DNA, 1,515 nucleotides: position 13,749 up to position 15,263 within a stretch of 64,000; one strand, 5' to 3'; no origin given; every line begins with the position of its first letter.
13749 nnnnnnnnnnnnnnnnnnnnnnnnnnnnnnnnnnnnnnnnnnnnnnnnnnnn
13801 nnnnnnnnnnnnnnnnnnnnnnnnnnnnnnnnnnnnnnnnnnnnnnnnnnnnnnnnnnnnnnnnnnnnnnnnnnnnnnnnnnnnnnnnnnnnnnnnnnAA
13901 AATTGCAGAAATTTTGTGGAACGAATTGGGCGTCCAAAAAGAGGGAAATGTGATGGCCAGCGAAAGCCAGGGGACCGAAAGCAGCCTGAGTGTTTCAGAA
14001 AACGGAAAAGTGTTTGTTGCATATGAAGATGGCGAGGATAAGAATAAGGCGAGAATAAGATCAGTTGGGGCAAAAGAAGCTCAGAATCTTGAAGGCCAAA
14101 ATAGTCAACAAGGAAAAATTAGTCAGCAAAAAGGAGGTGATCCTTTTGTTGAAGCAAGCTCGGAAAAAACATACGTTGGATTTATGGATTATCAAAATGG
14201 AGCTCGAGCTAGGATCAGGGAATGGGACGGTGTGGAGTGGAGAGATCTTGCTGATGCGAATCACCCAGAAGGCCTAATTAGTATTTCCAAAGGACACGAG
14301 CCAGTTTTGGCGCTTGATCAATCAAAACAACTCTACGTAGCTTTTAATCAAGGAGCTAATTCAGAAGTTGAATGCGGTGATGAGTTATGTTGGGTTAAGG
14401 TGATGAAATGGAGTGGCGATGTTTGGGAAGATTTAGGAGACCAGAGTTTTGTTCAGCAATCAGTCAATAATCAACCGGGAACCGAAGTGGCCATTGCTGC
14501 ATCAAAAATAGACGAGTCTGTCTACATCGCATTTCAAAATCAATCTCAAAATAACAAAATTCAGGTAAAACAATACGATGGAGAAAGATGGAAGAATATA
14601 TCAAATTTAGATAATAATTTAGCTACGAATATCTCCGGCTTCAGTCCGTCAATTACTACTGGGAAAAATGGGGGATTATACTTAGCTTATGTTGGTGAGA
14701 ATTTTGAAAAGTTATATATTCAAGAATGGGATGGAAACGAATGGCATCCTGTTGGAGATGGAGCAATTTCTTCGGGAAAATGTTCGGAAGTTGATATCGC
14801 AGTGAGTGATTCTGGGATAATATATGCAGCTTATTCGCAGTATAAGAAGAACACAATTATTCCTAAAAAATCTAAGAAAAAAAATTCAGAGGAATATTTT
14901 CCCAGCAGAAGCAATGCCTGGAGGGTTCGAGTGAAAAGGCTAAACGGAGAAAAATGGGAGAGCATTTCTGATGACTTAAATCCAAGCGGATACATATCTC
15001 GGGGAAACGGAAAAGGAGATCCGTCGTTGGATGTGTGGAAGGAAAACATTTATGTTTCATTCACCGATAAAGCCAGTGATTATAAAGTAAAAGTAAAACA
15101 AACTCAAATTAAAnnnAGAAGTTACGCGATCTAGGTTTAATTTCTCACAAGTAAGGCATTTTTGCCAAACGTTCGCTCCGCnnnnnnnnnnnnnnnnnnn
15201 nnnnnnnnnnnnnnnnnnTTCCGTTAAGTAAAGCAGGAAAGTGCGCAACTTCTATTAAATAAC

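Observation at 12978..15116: Fusion of a degenerate metallophosphoesterase domain to a WDG-x2-W beta-propeller-like repeat array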

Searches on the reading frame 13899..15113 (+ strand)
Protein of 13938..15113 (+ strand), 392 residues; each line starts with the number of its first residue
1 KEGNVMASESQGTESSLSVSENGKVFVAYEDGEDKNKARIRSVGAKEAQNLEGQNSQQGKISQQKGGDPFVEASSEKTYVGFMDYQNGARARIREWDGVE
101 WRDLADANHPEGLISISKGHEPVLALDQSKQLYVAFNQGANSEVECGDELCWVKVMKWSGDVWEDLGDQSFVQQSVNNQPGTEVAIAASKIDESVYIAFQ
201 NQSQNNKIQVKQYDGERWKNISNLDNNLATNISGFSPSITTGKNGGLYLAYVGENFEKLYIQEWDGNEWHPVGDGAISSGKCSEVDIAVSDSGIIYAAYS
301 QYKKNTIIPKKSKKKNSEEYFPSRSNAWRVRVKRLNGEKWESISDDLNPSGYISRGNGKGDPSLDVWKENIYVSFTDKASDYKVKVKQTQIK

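Call 9: search_protein_families(library=pfam, proteins=[window:13938-15113:+], max_evalue=1)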
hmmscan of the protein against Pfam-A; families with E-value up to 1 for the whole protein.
window:13938-15113:+ (392 aa): 5 families
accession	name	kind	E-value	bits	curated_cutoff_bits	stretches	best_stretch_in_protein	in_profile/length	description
PF21156.3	ISOA1-3_C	-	3.3e-08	34.1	27.3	0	189-222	25-58/106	Isoamylase 1-3, C-terminal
PF19565.4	DUF6087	-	0.0048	17.6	27.1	1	260-273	45-58/99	Family of unknown function (DUF6087)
PF12768.13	Rax2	-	0.014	15.2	28.8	1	168-236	109-176/254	Rax2 C-terminal beta propeller domain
PF02529.20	PetG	-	0.071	13.4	23.7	1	287-306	14-33/36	Cytochrome B6-F complex subunit 5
PF20067.5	SSL_N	-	0.38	11.1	18.9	0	286-300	25-39/46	Strictosidine synthase-like, N-terminal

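Call 26: search_protein_representatives(alignment_id=A3)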
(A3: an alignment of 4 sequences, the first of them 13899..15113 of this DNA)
Query: 4 sequences, 405 profile positions. Proteins with E-value up to 0.001 (for the whole library): 7679; up to 1e-10: 2851; up to 1e-30: 256. The best 150 are listed.
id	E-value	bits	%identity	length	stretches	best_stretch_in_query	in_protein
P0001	1.3e-198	676.7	-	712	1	2-404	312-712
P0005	1.7e-179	613.7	-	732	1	2-402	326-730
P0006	3.1e-145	500.9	-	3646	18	25-349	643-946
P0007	3.0e-128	445.0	-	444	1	3-404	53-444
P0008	7.5e-122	423.9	-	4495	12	17-311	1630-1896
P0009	4.0e-115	401.7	-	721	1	4-403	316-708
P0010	9.2e-115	400.5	-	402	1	2-401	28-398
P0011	6.8e-112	391.1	-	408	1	3-400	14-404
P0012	3.5e-111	388.8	-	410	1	11-398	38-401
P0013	3.5e-103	362.4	-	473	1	3-400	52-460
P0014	4.7e-103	362.0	-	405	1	3-402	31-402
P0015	7.4e-100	351.4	-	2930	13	84-311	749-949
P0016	1.3e-99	350.7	-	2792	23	187-343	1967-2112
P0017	2.0e-94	333.5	-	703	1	3-404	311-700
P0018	4.6e-92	325.8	-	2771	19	18-328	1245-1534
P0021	5.3e-87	309.1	-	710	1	3-404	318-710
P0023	8.9e-84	298.5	-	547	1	2-403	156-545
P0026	4.2e-74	266.6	-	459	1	3-403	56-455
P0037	3.2e-61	224.2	-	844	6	25-295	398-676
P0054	3.0e-51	191.4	-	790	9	198-313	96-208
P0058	2.2e-50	188.5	-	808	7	162-313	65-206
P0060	6.2e-50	187.0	-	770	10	203-313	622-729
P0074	7.9e-46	173.5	-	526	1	3-224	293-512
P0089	3.6e-44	168.0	-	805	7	206-322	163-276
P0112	2.4e-40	155.5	-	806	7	217-314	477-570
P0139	3.6e-37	145.0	-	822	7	204-313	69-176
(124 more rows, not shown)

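Call 27: search_protein_families(library=pfam, proteins=[P0005, P0009, P0017, P0021, P0023, P0007, P0013, P0026, P0074, P0010], max_evalue=0.01)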
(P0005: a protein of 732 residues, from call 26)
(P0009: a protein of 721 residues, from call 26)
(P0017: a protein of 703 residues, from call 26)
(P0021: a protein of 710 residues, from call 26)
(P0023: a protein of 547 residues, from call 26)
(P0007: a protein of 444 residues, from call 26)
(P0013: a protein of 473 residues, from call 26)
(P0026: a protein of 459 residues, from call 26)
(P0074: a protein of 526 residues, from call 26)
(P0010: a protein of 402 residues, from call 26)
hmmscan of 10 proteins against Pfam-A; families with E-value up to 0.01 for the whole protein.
P0005 (732 aa): 3 families
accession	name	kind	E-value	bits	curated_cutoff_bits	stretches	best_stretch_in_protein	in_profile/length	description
PF00149.33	Metallophos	-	6.9e-06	27.1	21.5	1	69-243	13-186/191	Calcineurin-like phosphoesterase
PF21156.3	ISOA1-3_C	-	7.4e-05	23.4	27.3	0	522-558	24-60/106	Isoamylase 1-3, C-terminal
PF19565.4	DUF6087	-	0.0072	17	27.1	0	488-503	45-60/99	Family of unknown function (DUF6087)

P0009 (721 aa): 3 families
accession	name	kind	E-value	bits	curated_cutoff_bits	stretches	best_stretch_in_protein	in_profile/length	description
PF00149.33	Metallophos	-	3.1e-06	28.2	21.5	1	37-233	2-186/191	Calcineurin-like phosphoesterase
PF21156.3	ISOA1-3_C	-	0.00038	21.1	27.3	0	506-542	24-60/106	Isoamylase 1-3, C-terminal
PF12768.13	Rax2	-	0.0058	16.5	28.8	0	303-376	99-165/254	Rax2 C-terminal beta propeller domain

P0017 (703 aa): 2 families
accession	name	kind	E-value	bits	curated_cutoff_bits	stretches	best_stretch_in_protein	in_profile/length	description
PF21156.3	ISOA1-3_C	-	1.3e-07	32.3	27.3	0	443-481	25-61/106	Isoamylase 1-3, C-terminal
PF00149.33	Metallophos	-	0.00036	21.5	21.5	1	39-225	2-186/191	Calcineurin-like phosphoesterase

P0021 (710 aa): 2 families
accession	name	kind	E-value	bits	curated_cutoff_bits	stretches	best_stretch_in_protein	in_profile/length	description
PF24948.1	Citrate_synth_N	-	0.00053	19.9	83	1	584-657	87-162/232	ATP-citrate synthase ATP-grasp domain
PF00149.33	Metallophos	-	0.0052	17.7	21.5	0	43-223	2-179/191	Calcineurin-like phosphoesterase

P0023 (547 aa): 1 family
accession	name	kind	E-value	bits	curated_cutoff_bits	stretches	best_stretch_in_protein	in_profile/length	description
PF21156.3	ISOA1-3_C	-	8.8e-08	32.8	27.3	0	289-325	25-59/106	Isoamylase 1-3, C-terminal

P0007 (444 aa): 4 families
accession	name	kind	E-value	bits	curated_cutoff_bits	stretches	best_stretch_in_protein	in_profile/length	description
PF21156.3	ISOA1-3_C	-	8.4e-06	26.4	27.3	0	244-279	27-61/106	Isoamylase 1-3, C-terminal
PF15892.11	BNR_4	-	0.00017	21.5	27.3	0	70-113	92-138/272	BNR repeat-containing family member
PF19565.4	DUF6087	-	0.0021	18.7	27.1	0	212-224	46-58/99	Family of unknown function (DUF6087)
PF20067.5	SSL_N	-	0.0098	16.2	18.9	0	79-92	28-41/46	Strictosidine synthase-like, N-terminal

P0013 (473 aa): 0 families

P0026 (459 aa): 0 families

P0074 (526 aa): 2 families
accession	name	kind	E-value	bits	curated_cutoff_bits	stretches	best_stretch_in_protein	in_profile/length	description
PF20251.4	Big_14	-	0.0011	19.3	27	0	383-405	31-53/104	Bacterial Ig-like domain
PF00149.33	Metallophos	-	0.0026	18.6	21.5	1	35-205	16-185/191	Calcineurin-like phosphoesterase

P0010 (402 aa): 2 families
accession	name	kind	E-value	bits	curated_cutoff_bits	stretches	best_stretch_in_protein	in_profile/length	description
PF21156.3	ISOA1-3_C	-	7.2e-08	33.1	27.3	0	219-260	25-66/106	Isoamylase 1-3, C-terminal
PF12768.13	Rax2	-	0.0059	16.5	28.8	0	281-316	140-173/254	Rax2 C-terminal beta propeller domain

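Call 29: search_protein_families(library=pfam, alignment_id=A4, max_evalue=0.001)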
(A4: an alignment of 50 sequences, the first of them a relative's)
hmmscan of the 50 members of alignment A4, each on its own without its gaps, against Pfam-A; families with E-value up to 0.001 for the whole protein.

A. member 1, P0037 (844 aa): 2 families
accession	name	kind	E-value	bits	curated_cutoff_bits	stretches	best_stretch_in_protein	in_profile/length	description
PF15892.11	BNR_4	-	1.8e-22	80.5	27.3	0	559-606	218-267/272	BNR repeat-containing family member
PF20737.2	Glyco_hydro127C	-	3.3e-05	24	23.7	0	518-538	50-70/71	Glycoside hydrolase family 127 C-terminal domain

B. families by the number of members that match (of 50 scanned): 31 families (the first 25 are shown)
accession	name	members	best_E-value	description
PF19565.4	DUF6087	37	1.8e-15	Family of unknown function (DUF6087)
PF18962.6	Por_Secre_tail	31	1.6e-16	Secretion system C-terminal sorting domain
PF12768.13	Rax2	19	3.4e-12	Rax2 C-terminal beta propeller domain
PF15892.11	BNR_4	17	3.5e-33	BNR repeat-containing family member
PF21156.3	ISOA1-3_C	7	1.1e-06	Isoamylase 1-3, C-terminal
PF25275.1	Golvesin_C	4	1.6e-08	Golvesin C-terminal domain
PF20067.5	SSL_N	3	9.7e-08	Strictosidine synthase-like, N-terminal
PF10342.15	Kre9_KNH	2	2.8e-09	Kre9/KNH-like N-terminal Ig-like domain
PF00471.26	Ribosomal_L33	2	7.1e-07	Ribosomal protein L33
PF00028.23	Cadherin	2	1.8e-06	Cadherin domain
PF10708.14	DUF2510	2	6.3e-05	Protein of unknown function (DUF2510)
PF20762.2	DUF6836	2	8.2e-05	Domain of unknown function (DUF6836)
PF22352.2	K319L-like_PKD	2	0.00031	K319L-like, PKD domain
PF03214.19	RGP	2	0.00031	Reversibly glycosylated polypeptide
PF13205.12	Big_5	1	1.5e-10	Bacterial Ig-like domain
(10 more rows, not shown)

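Call 31: search_protein_families(library=ncbifam, proteins=[P0054, P0058, P0060, P0037, P0089, P0112, P0139, P0010, P0007], max_evalue=0.001)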
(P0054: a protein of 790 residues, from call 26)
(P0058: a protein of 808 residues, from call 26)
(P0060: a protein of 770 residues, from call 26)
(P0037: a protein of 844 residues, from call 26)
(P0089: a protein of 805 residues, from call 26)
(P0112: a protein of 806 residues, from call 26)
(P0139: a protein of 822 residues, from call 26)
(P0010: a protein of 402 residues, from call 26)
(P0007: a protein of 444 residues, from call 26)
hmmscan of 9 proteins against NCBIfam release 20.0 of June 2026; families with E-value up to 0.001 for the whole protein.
P0054 (790 aa): 1 family
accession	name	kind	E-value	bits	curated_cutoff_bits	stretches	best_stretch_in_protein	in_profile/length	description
TIGR04183.1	Por_Secre_tail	domain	1e-07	31.8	23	1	724-789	1-71/72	T9SS type A sorting domain-containing protein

P0058 (808 aa): 1 family
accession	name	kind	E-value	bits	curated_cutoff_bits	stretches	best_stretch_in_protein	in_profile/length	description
TIGR04183.1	Por_Secre_tail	domain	1.3e-12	47.5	23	1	741-808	1-72/72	T9SS type A sorting domain-containing protein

P0060 (770 aa): 0 families

P0037 (844 aa): 2 families
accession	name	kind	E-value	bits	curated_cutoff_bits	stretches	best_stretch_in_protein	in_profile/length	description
NF053835.1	PDIAV_lipo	equivalog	2.1e-14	53.8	90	0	167-248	42-115/458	PDIAV motif-containing lipoprotein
TIGR04275.1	beta_prop_Msarc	repeat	1.6e-10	40.6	85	0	409-424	20-35/40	beta-propeller repeat protein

P0089 (805 aa): 2 families
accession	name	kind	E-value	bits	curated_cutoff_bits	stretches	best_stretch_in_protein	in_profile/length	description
TIGR04183.1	Por_Secre_tail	domain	1.1e-07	31.7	23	1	741-804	2-71/72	T9SS type A sorting domain-containing protein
NF050177.1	TapA_OM_Porphy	equivalog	0.00037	19.4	500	0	713-800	447-535/544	TapA/TapC family T9SS-dependent outer membrane protein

P0112 (806 aa): 3 families
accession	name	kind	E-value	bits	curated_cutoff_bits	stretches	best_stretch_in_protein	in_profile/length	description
TIGR04183.1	Por_Secre_tail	domain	1.8e-15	56.7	23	1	736-806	1-72/72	T9SS type A sorting domain-containing protein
NF038113.1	T9SSA_dep_M36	equivalog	3.3e-11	42.1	885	1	726-805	786-868/869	T9SS-dependent M36 family metallopeptidase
NF033708.1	T9SS_Cterm_ChiA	domain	1.9e-05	24.5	40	1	754-804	1-54/55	T9SS sorting signal type C domain-containing protein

P0139 (822 aa): 0 families

P0010 (402 aa): 0 families

P0007 (444 aa): 1 family
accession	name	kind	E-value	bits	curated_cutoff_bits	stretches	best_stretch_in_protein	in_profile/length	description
NF053851.1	Bdello_MAT_N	subfamily_domain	9.1e-05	22.3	60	0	75-116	94-133/162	mosaic adhesive trimer family chimeric fiber protein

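Call 41: predict_structure(alignment_id=A5)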
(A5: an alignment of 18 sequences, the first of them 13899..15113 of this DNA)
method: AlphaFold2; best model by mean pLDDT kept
length: 405 residues; sequences in the alignment: 18
mean_pLDDT: 91.7   pTM: 0.91
mean pLDDT of the five models: 91.7, 91.8, 91.7, 91.6, 91.2
residues with pLDDT >= 90: 306; 70-90: 86; 50-70: 13; < 50: 0
segments of 3 or more residues with pLDDT < 50: none
pLDDT, mean of each block of 10 residues (from residue 1): 78 83 95 97 96 93 87 94 96 97 95 95 94 94 95 68 87 95 88 93 94 94 95 94 94 93 95 95 92 93 95 94 79 87 95 91 90 94 96 93 82
secondary structure, 60 per line:
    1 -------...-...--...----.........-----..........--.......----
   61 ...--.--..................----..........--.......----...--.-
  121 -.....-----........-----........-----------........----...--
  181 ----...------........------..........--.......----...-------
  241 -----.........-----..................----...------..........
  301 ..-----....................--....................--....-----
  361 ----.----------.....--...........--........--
elements in order: E8-10 E12-14 E17-19 E24-32 E38-44 E50-56 E61-63 E73-86 E91-97 E103-109 E114-116 E132-139 E145-152 E164-171 E176-178 E194-201 E208-214 E220-226 E231-233 E246-254 E260-266 E270-277 E282-284 E291-302 E308-327 E330-349 E352-355 E376-380 E383-390 E396-403

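Call 44: fold_search(model_id=the predicted structure, library=pdb)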
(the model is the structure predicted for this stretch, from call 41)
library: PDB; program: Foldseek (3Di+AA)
matches with E <= 10: 1063; with E <= 0.001: 493
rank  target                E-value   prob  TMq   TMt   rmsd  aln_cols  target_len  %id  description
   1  3h6j                  4.8e-09  1.00  0.47  0.44  15.3       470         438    9  Crystal structure of a putative neuraminidase from Pseudomonas aeruginosa (released 2009-05-12)
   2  2w38                  7.6e-09  1.00  0.47  0.44  15.2       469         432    9  Crystal structure of the pseudaminidase from Pseudomonas aeruginosa (released 2008-12-23)
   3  4irt                  1.1e-08  1.00  0.50  0.51   6.2       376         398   10  Crystal structure of a putative neuraminidase (BACOVA_03493) from Bacteroides ovatus ATCC 8483 at 1.74 A resolution (released 2013-03-13)
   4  5mul                  2.8e-08  1.00  0.49  0.52   7.3       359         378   10  Glycoside Hydrolase BT3686 bound to Glucuronic Acid (released 2017-04-26)
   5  5mum                  2.8e-08  1.00  0.49  0.51   6.1       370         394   10  Glycoside Hydrolase BACINT_00347 (released 2017-04-26)
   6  5mvh                  4.5e-08  1.00  0.50  0.51   6.0       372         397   10  Glycoside Hydrolase BACCELL_00856 (released 2017-04-26)
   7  5muk                  4.8e-08  1.00  0.50  0.53   7.3       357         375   10  Glycoside Hydrolase BT3686 (released 2017-04-26)
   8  5y2z_H                1.2e-07  1.00  0.59  0.71   6.3       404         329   10  Crystal structure of human LGI1 EPTP-ADAM22 complex (released 2018-05-02)
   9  7esn_A                1.2e-07  1.00  0.56  0.53   8.2       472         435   12  Crystal structure of a L-rhamnose-alpha-1,4-D-glucuronate lyase from Fusarium oxysporum 12S, H105F Rha-GlcA complex (released 2021-08-04)
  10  6gke_A                1.5e-07  1.00  0.49  0.62   6.1       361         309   12  Aleuria aurantia lectin AAL N224Q mutant in complex with Fucalpha1-6GlcNAc (released 2019-06-19)
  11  9kzc_B                1.8e-07  1.00  0.58  0.69   6.3       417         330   10  Cryo-EM structure of the LGI1 LRR-LGI1 EPTP-ADAM22 ECD complex (released 2025-06-25)
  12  8hq2_D                1.9e-07  1.00  0.57  0.46   5.8       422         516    8  Crystal structure of human ADAM22 in complex with human LGI1 mutant (released 2023-12-13)
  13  7drq_B                1.9e-07  1.00  0.54  0.47   8.9       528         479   11  Crystal structure of polysaccharide lyase Uly1 (released 2021-03-31)
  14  5y31_B                2.0e-07  1.00  0.60  0.49   6.2       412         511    9  Crystal structure of human LGI1-ADAM22 complex (released 2018-05-02)
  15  6byt_A                2.0e-07  1.00  0.38  0.34  12.5       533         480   10  Complex structure of LOR107 mutant (R320) with tetrasaccharide substrate (released 2018-02-07)
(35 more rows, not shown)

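Call 48: search_solved_structures(query=A5, max_evalue=1)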
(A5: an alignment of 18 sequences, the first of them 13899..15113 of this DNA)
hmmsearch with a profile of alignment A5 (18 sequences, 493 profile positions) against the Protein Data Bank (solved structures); distinct sequences matched with E-value up to 1: 6.
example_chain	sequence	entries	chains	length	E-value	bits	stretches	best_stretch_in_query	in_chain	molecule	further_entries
9hcg_x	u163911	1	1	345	0.37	12.8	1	301-328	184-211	5-cytosine rRNA methyltransferase NSUN4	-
9hch_x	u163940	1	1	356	0.38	12.7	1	301-328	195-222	5-cytosine rRNA methyltransferase NSUN4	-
4fzv_A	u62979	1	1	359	0.42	12.6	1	301-328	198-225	Putative methyltransferase NSUN4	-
9e9c_x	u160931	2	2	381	0.42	12.6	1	301-328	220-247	5-cytosine rRNA methyltransferase NSUN4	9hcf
4fp9_A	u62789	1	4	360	0.42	12.6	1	301-328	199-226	methyltransferase NSUN4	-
7o9k_A1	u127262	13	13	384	0.46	12.5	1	301-328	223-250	5-methylcytosine rRNA methyltransferase NSUN4 | 5-cytosine rRNA methyltransferase NSUN4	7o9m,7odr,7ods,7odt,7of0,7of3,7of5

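Call 62: find_encoding_contigs(protein=P0010, flank=6000, max_places=2)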
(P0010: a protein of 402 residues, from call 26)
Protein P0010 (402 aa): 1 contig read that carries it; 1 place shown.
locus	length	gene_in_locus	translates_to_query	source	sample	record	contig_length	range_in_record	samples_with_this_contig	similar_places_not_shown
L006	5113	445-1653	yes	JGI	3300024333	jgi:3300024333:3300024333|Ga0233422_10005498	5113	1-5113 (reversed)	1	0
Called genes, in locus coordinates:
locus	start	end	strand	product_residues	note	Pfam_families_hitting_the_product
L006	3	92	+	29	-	?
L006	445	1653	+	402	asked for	PF21156:ISOA1-3_C (faint)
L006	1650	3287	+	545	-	-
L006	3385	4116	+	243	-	PF00535:Glycos_transf_2, PF10111:Glyco_tranf_2_2, PF13641:Glyco_tranf_2_3 (weak)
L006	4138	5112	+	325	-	?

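Call 63: find_encoding_contigs(protein=P0007, flank=6000, max_places=2)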
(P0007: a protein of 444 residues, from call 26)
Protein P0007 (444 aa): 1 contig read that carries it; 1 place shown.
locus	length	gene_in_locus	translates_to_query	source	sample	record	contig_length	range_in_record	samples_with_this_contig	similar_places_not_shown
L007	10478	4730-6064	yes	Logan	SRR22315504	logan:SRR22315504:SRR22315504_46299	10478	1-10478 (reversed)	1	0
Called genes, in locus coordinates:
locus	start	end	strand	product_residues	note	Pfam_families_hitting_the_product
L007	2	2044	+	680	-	?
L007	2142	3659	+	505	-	-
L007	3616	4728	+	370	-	PF00149:Metallophos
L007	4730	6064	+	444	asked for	PF21156:ISOA1-3_C (faint)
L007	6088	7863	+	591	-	-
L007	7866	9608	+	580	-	-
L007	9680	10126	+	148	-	PF01281:Ribosomal_L9_N, PF03948:Ribosomal_L9_C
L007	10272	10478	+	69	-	?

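Call 76: search_solved_structures(query=P0054, max_evalue=0.01)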
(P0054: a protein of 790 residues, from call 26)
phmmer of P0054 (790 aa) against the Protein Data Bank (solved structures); distinct sequences matched with E-value up to 0.01: 1.
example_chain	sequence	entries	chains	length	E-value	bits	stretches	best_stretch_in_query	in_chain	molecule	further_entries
7pzj_A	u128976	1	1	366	0.0016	19.9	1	721-780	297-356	Lipase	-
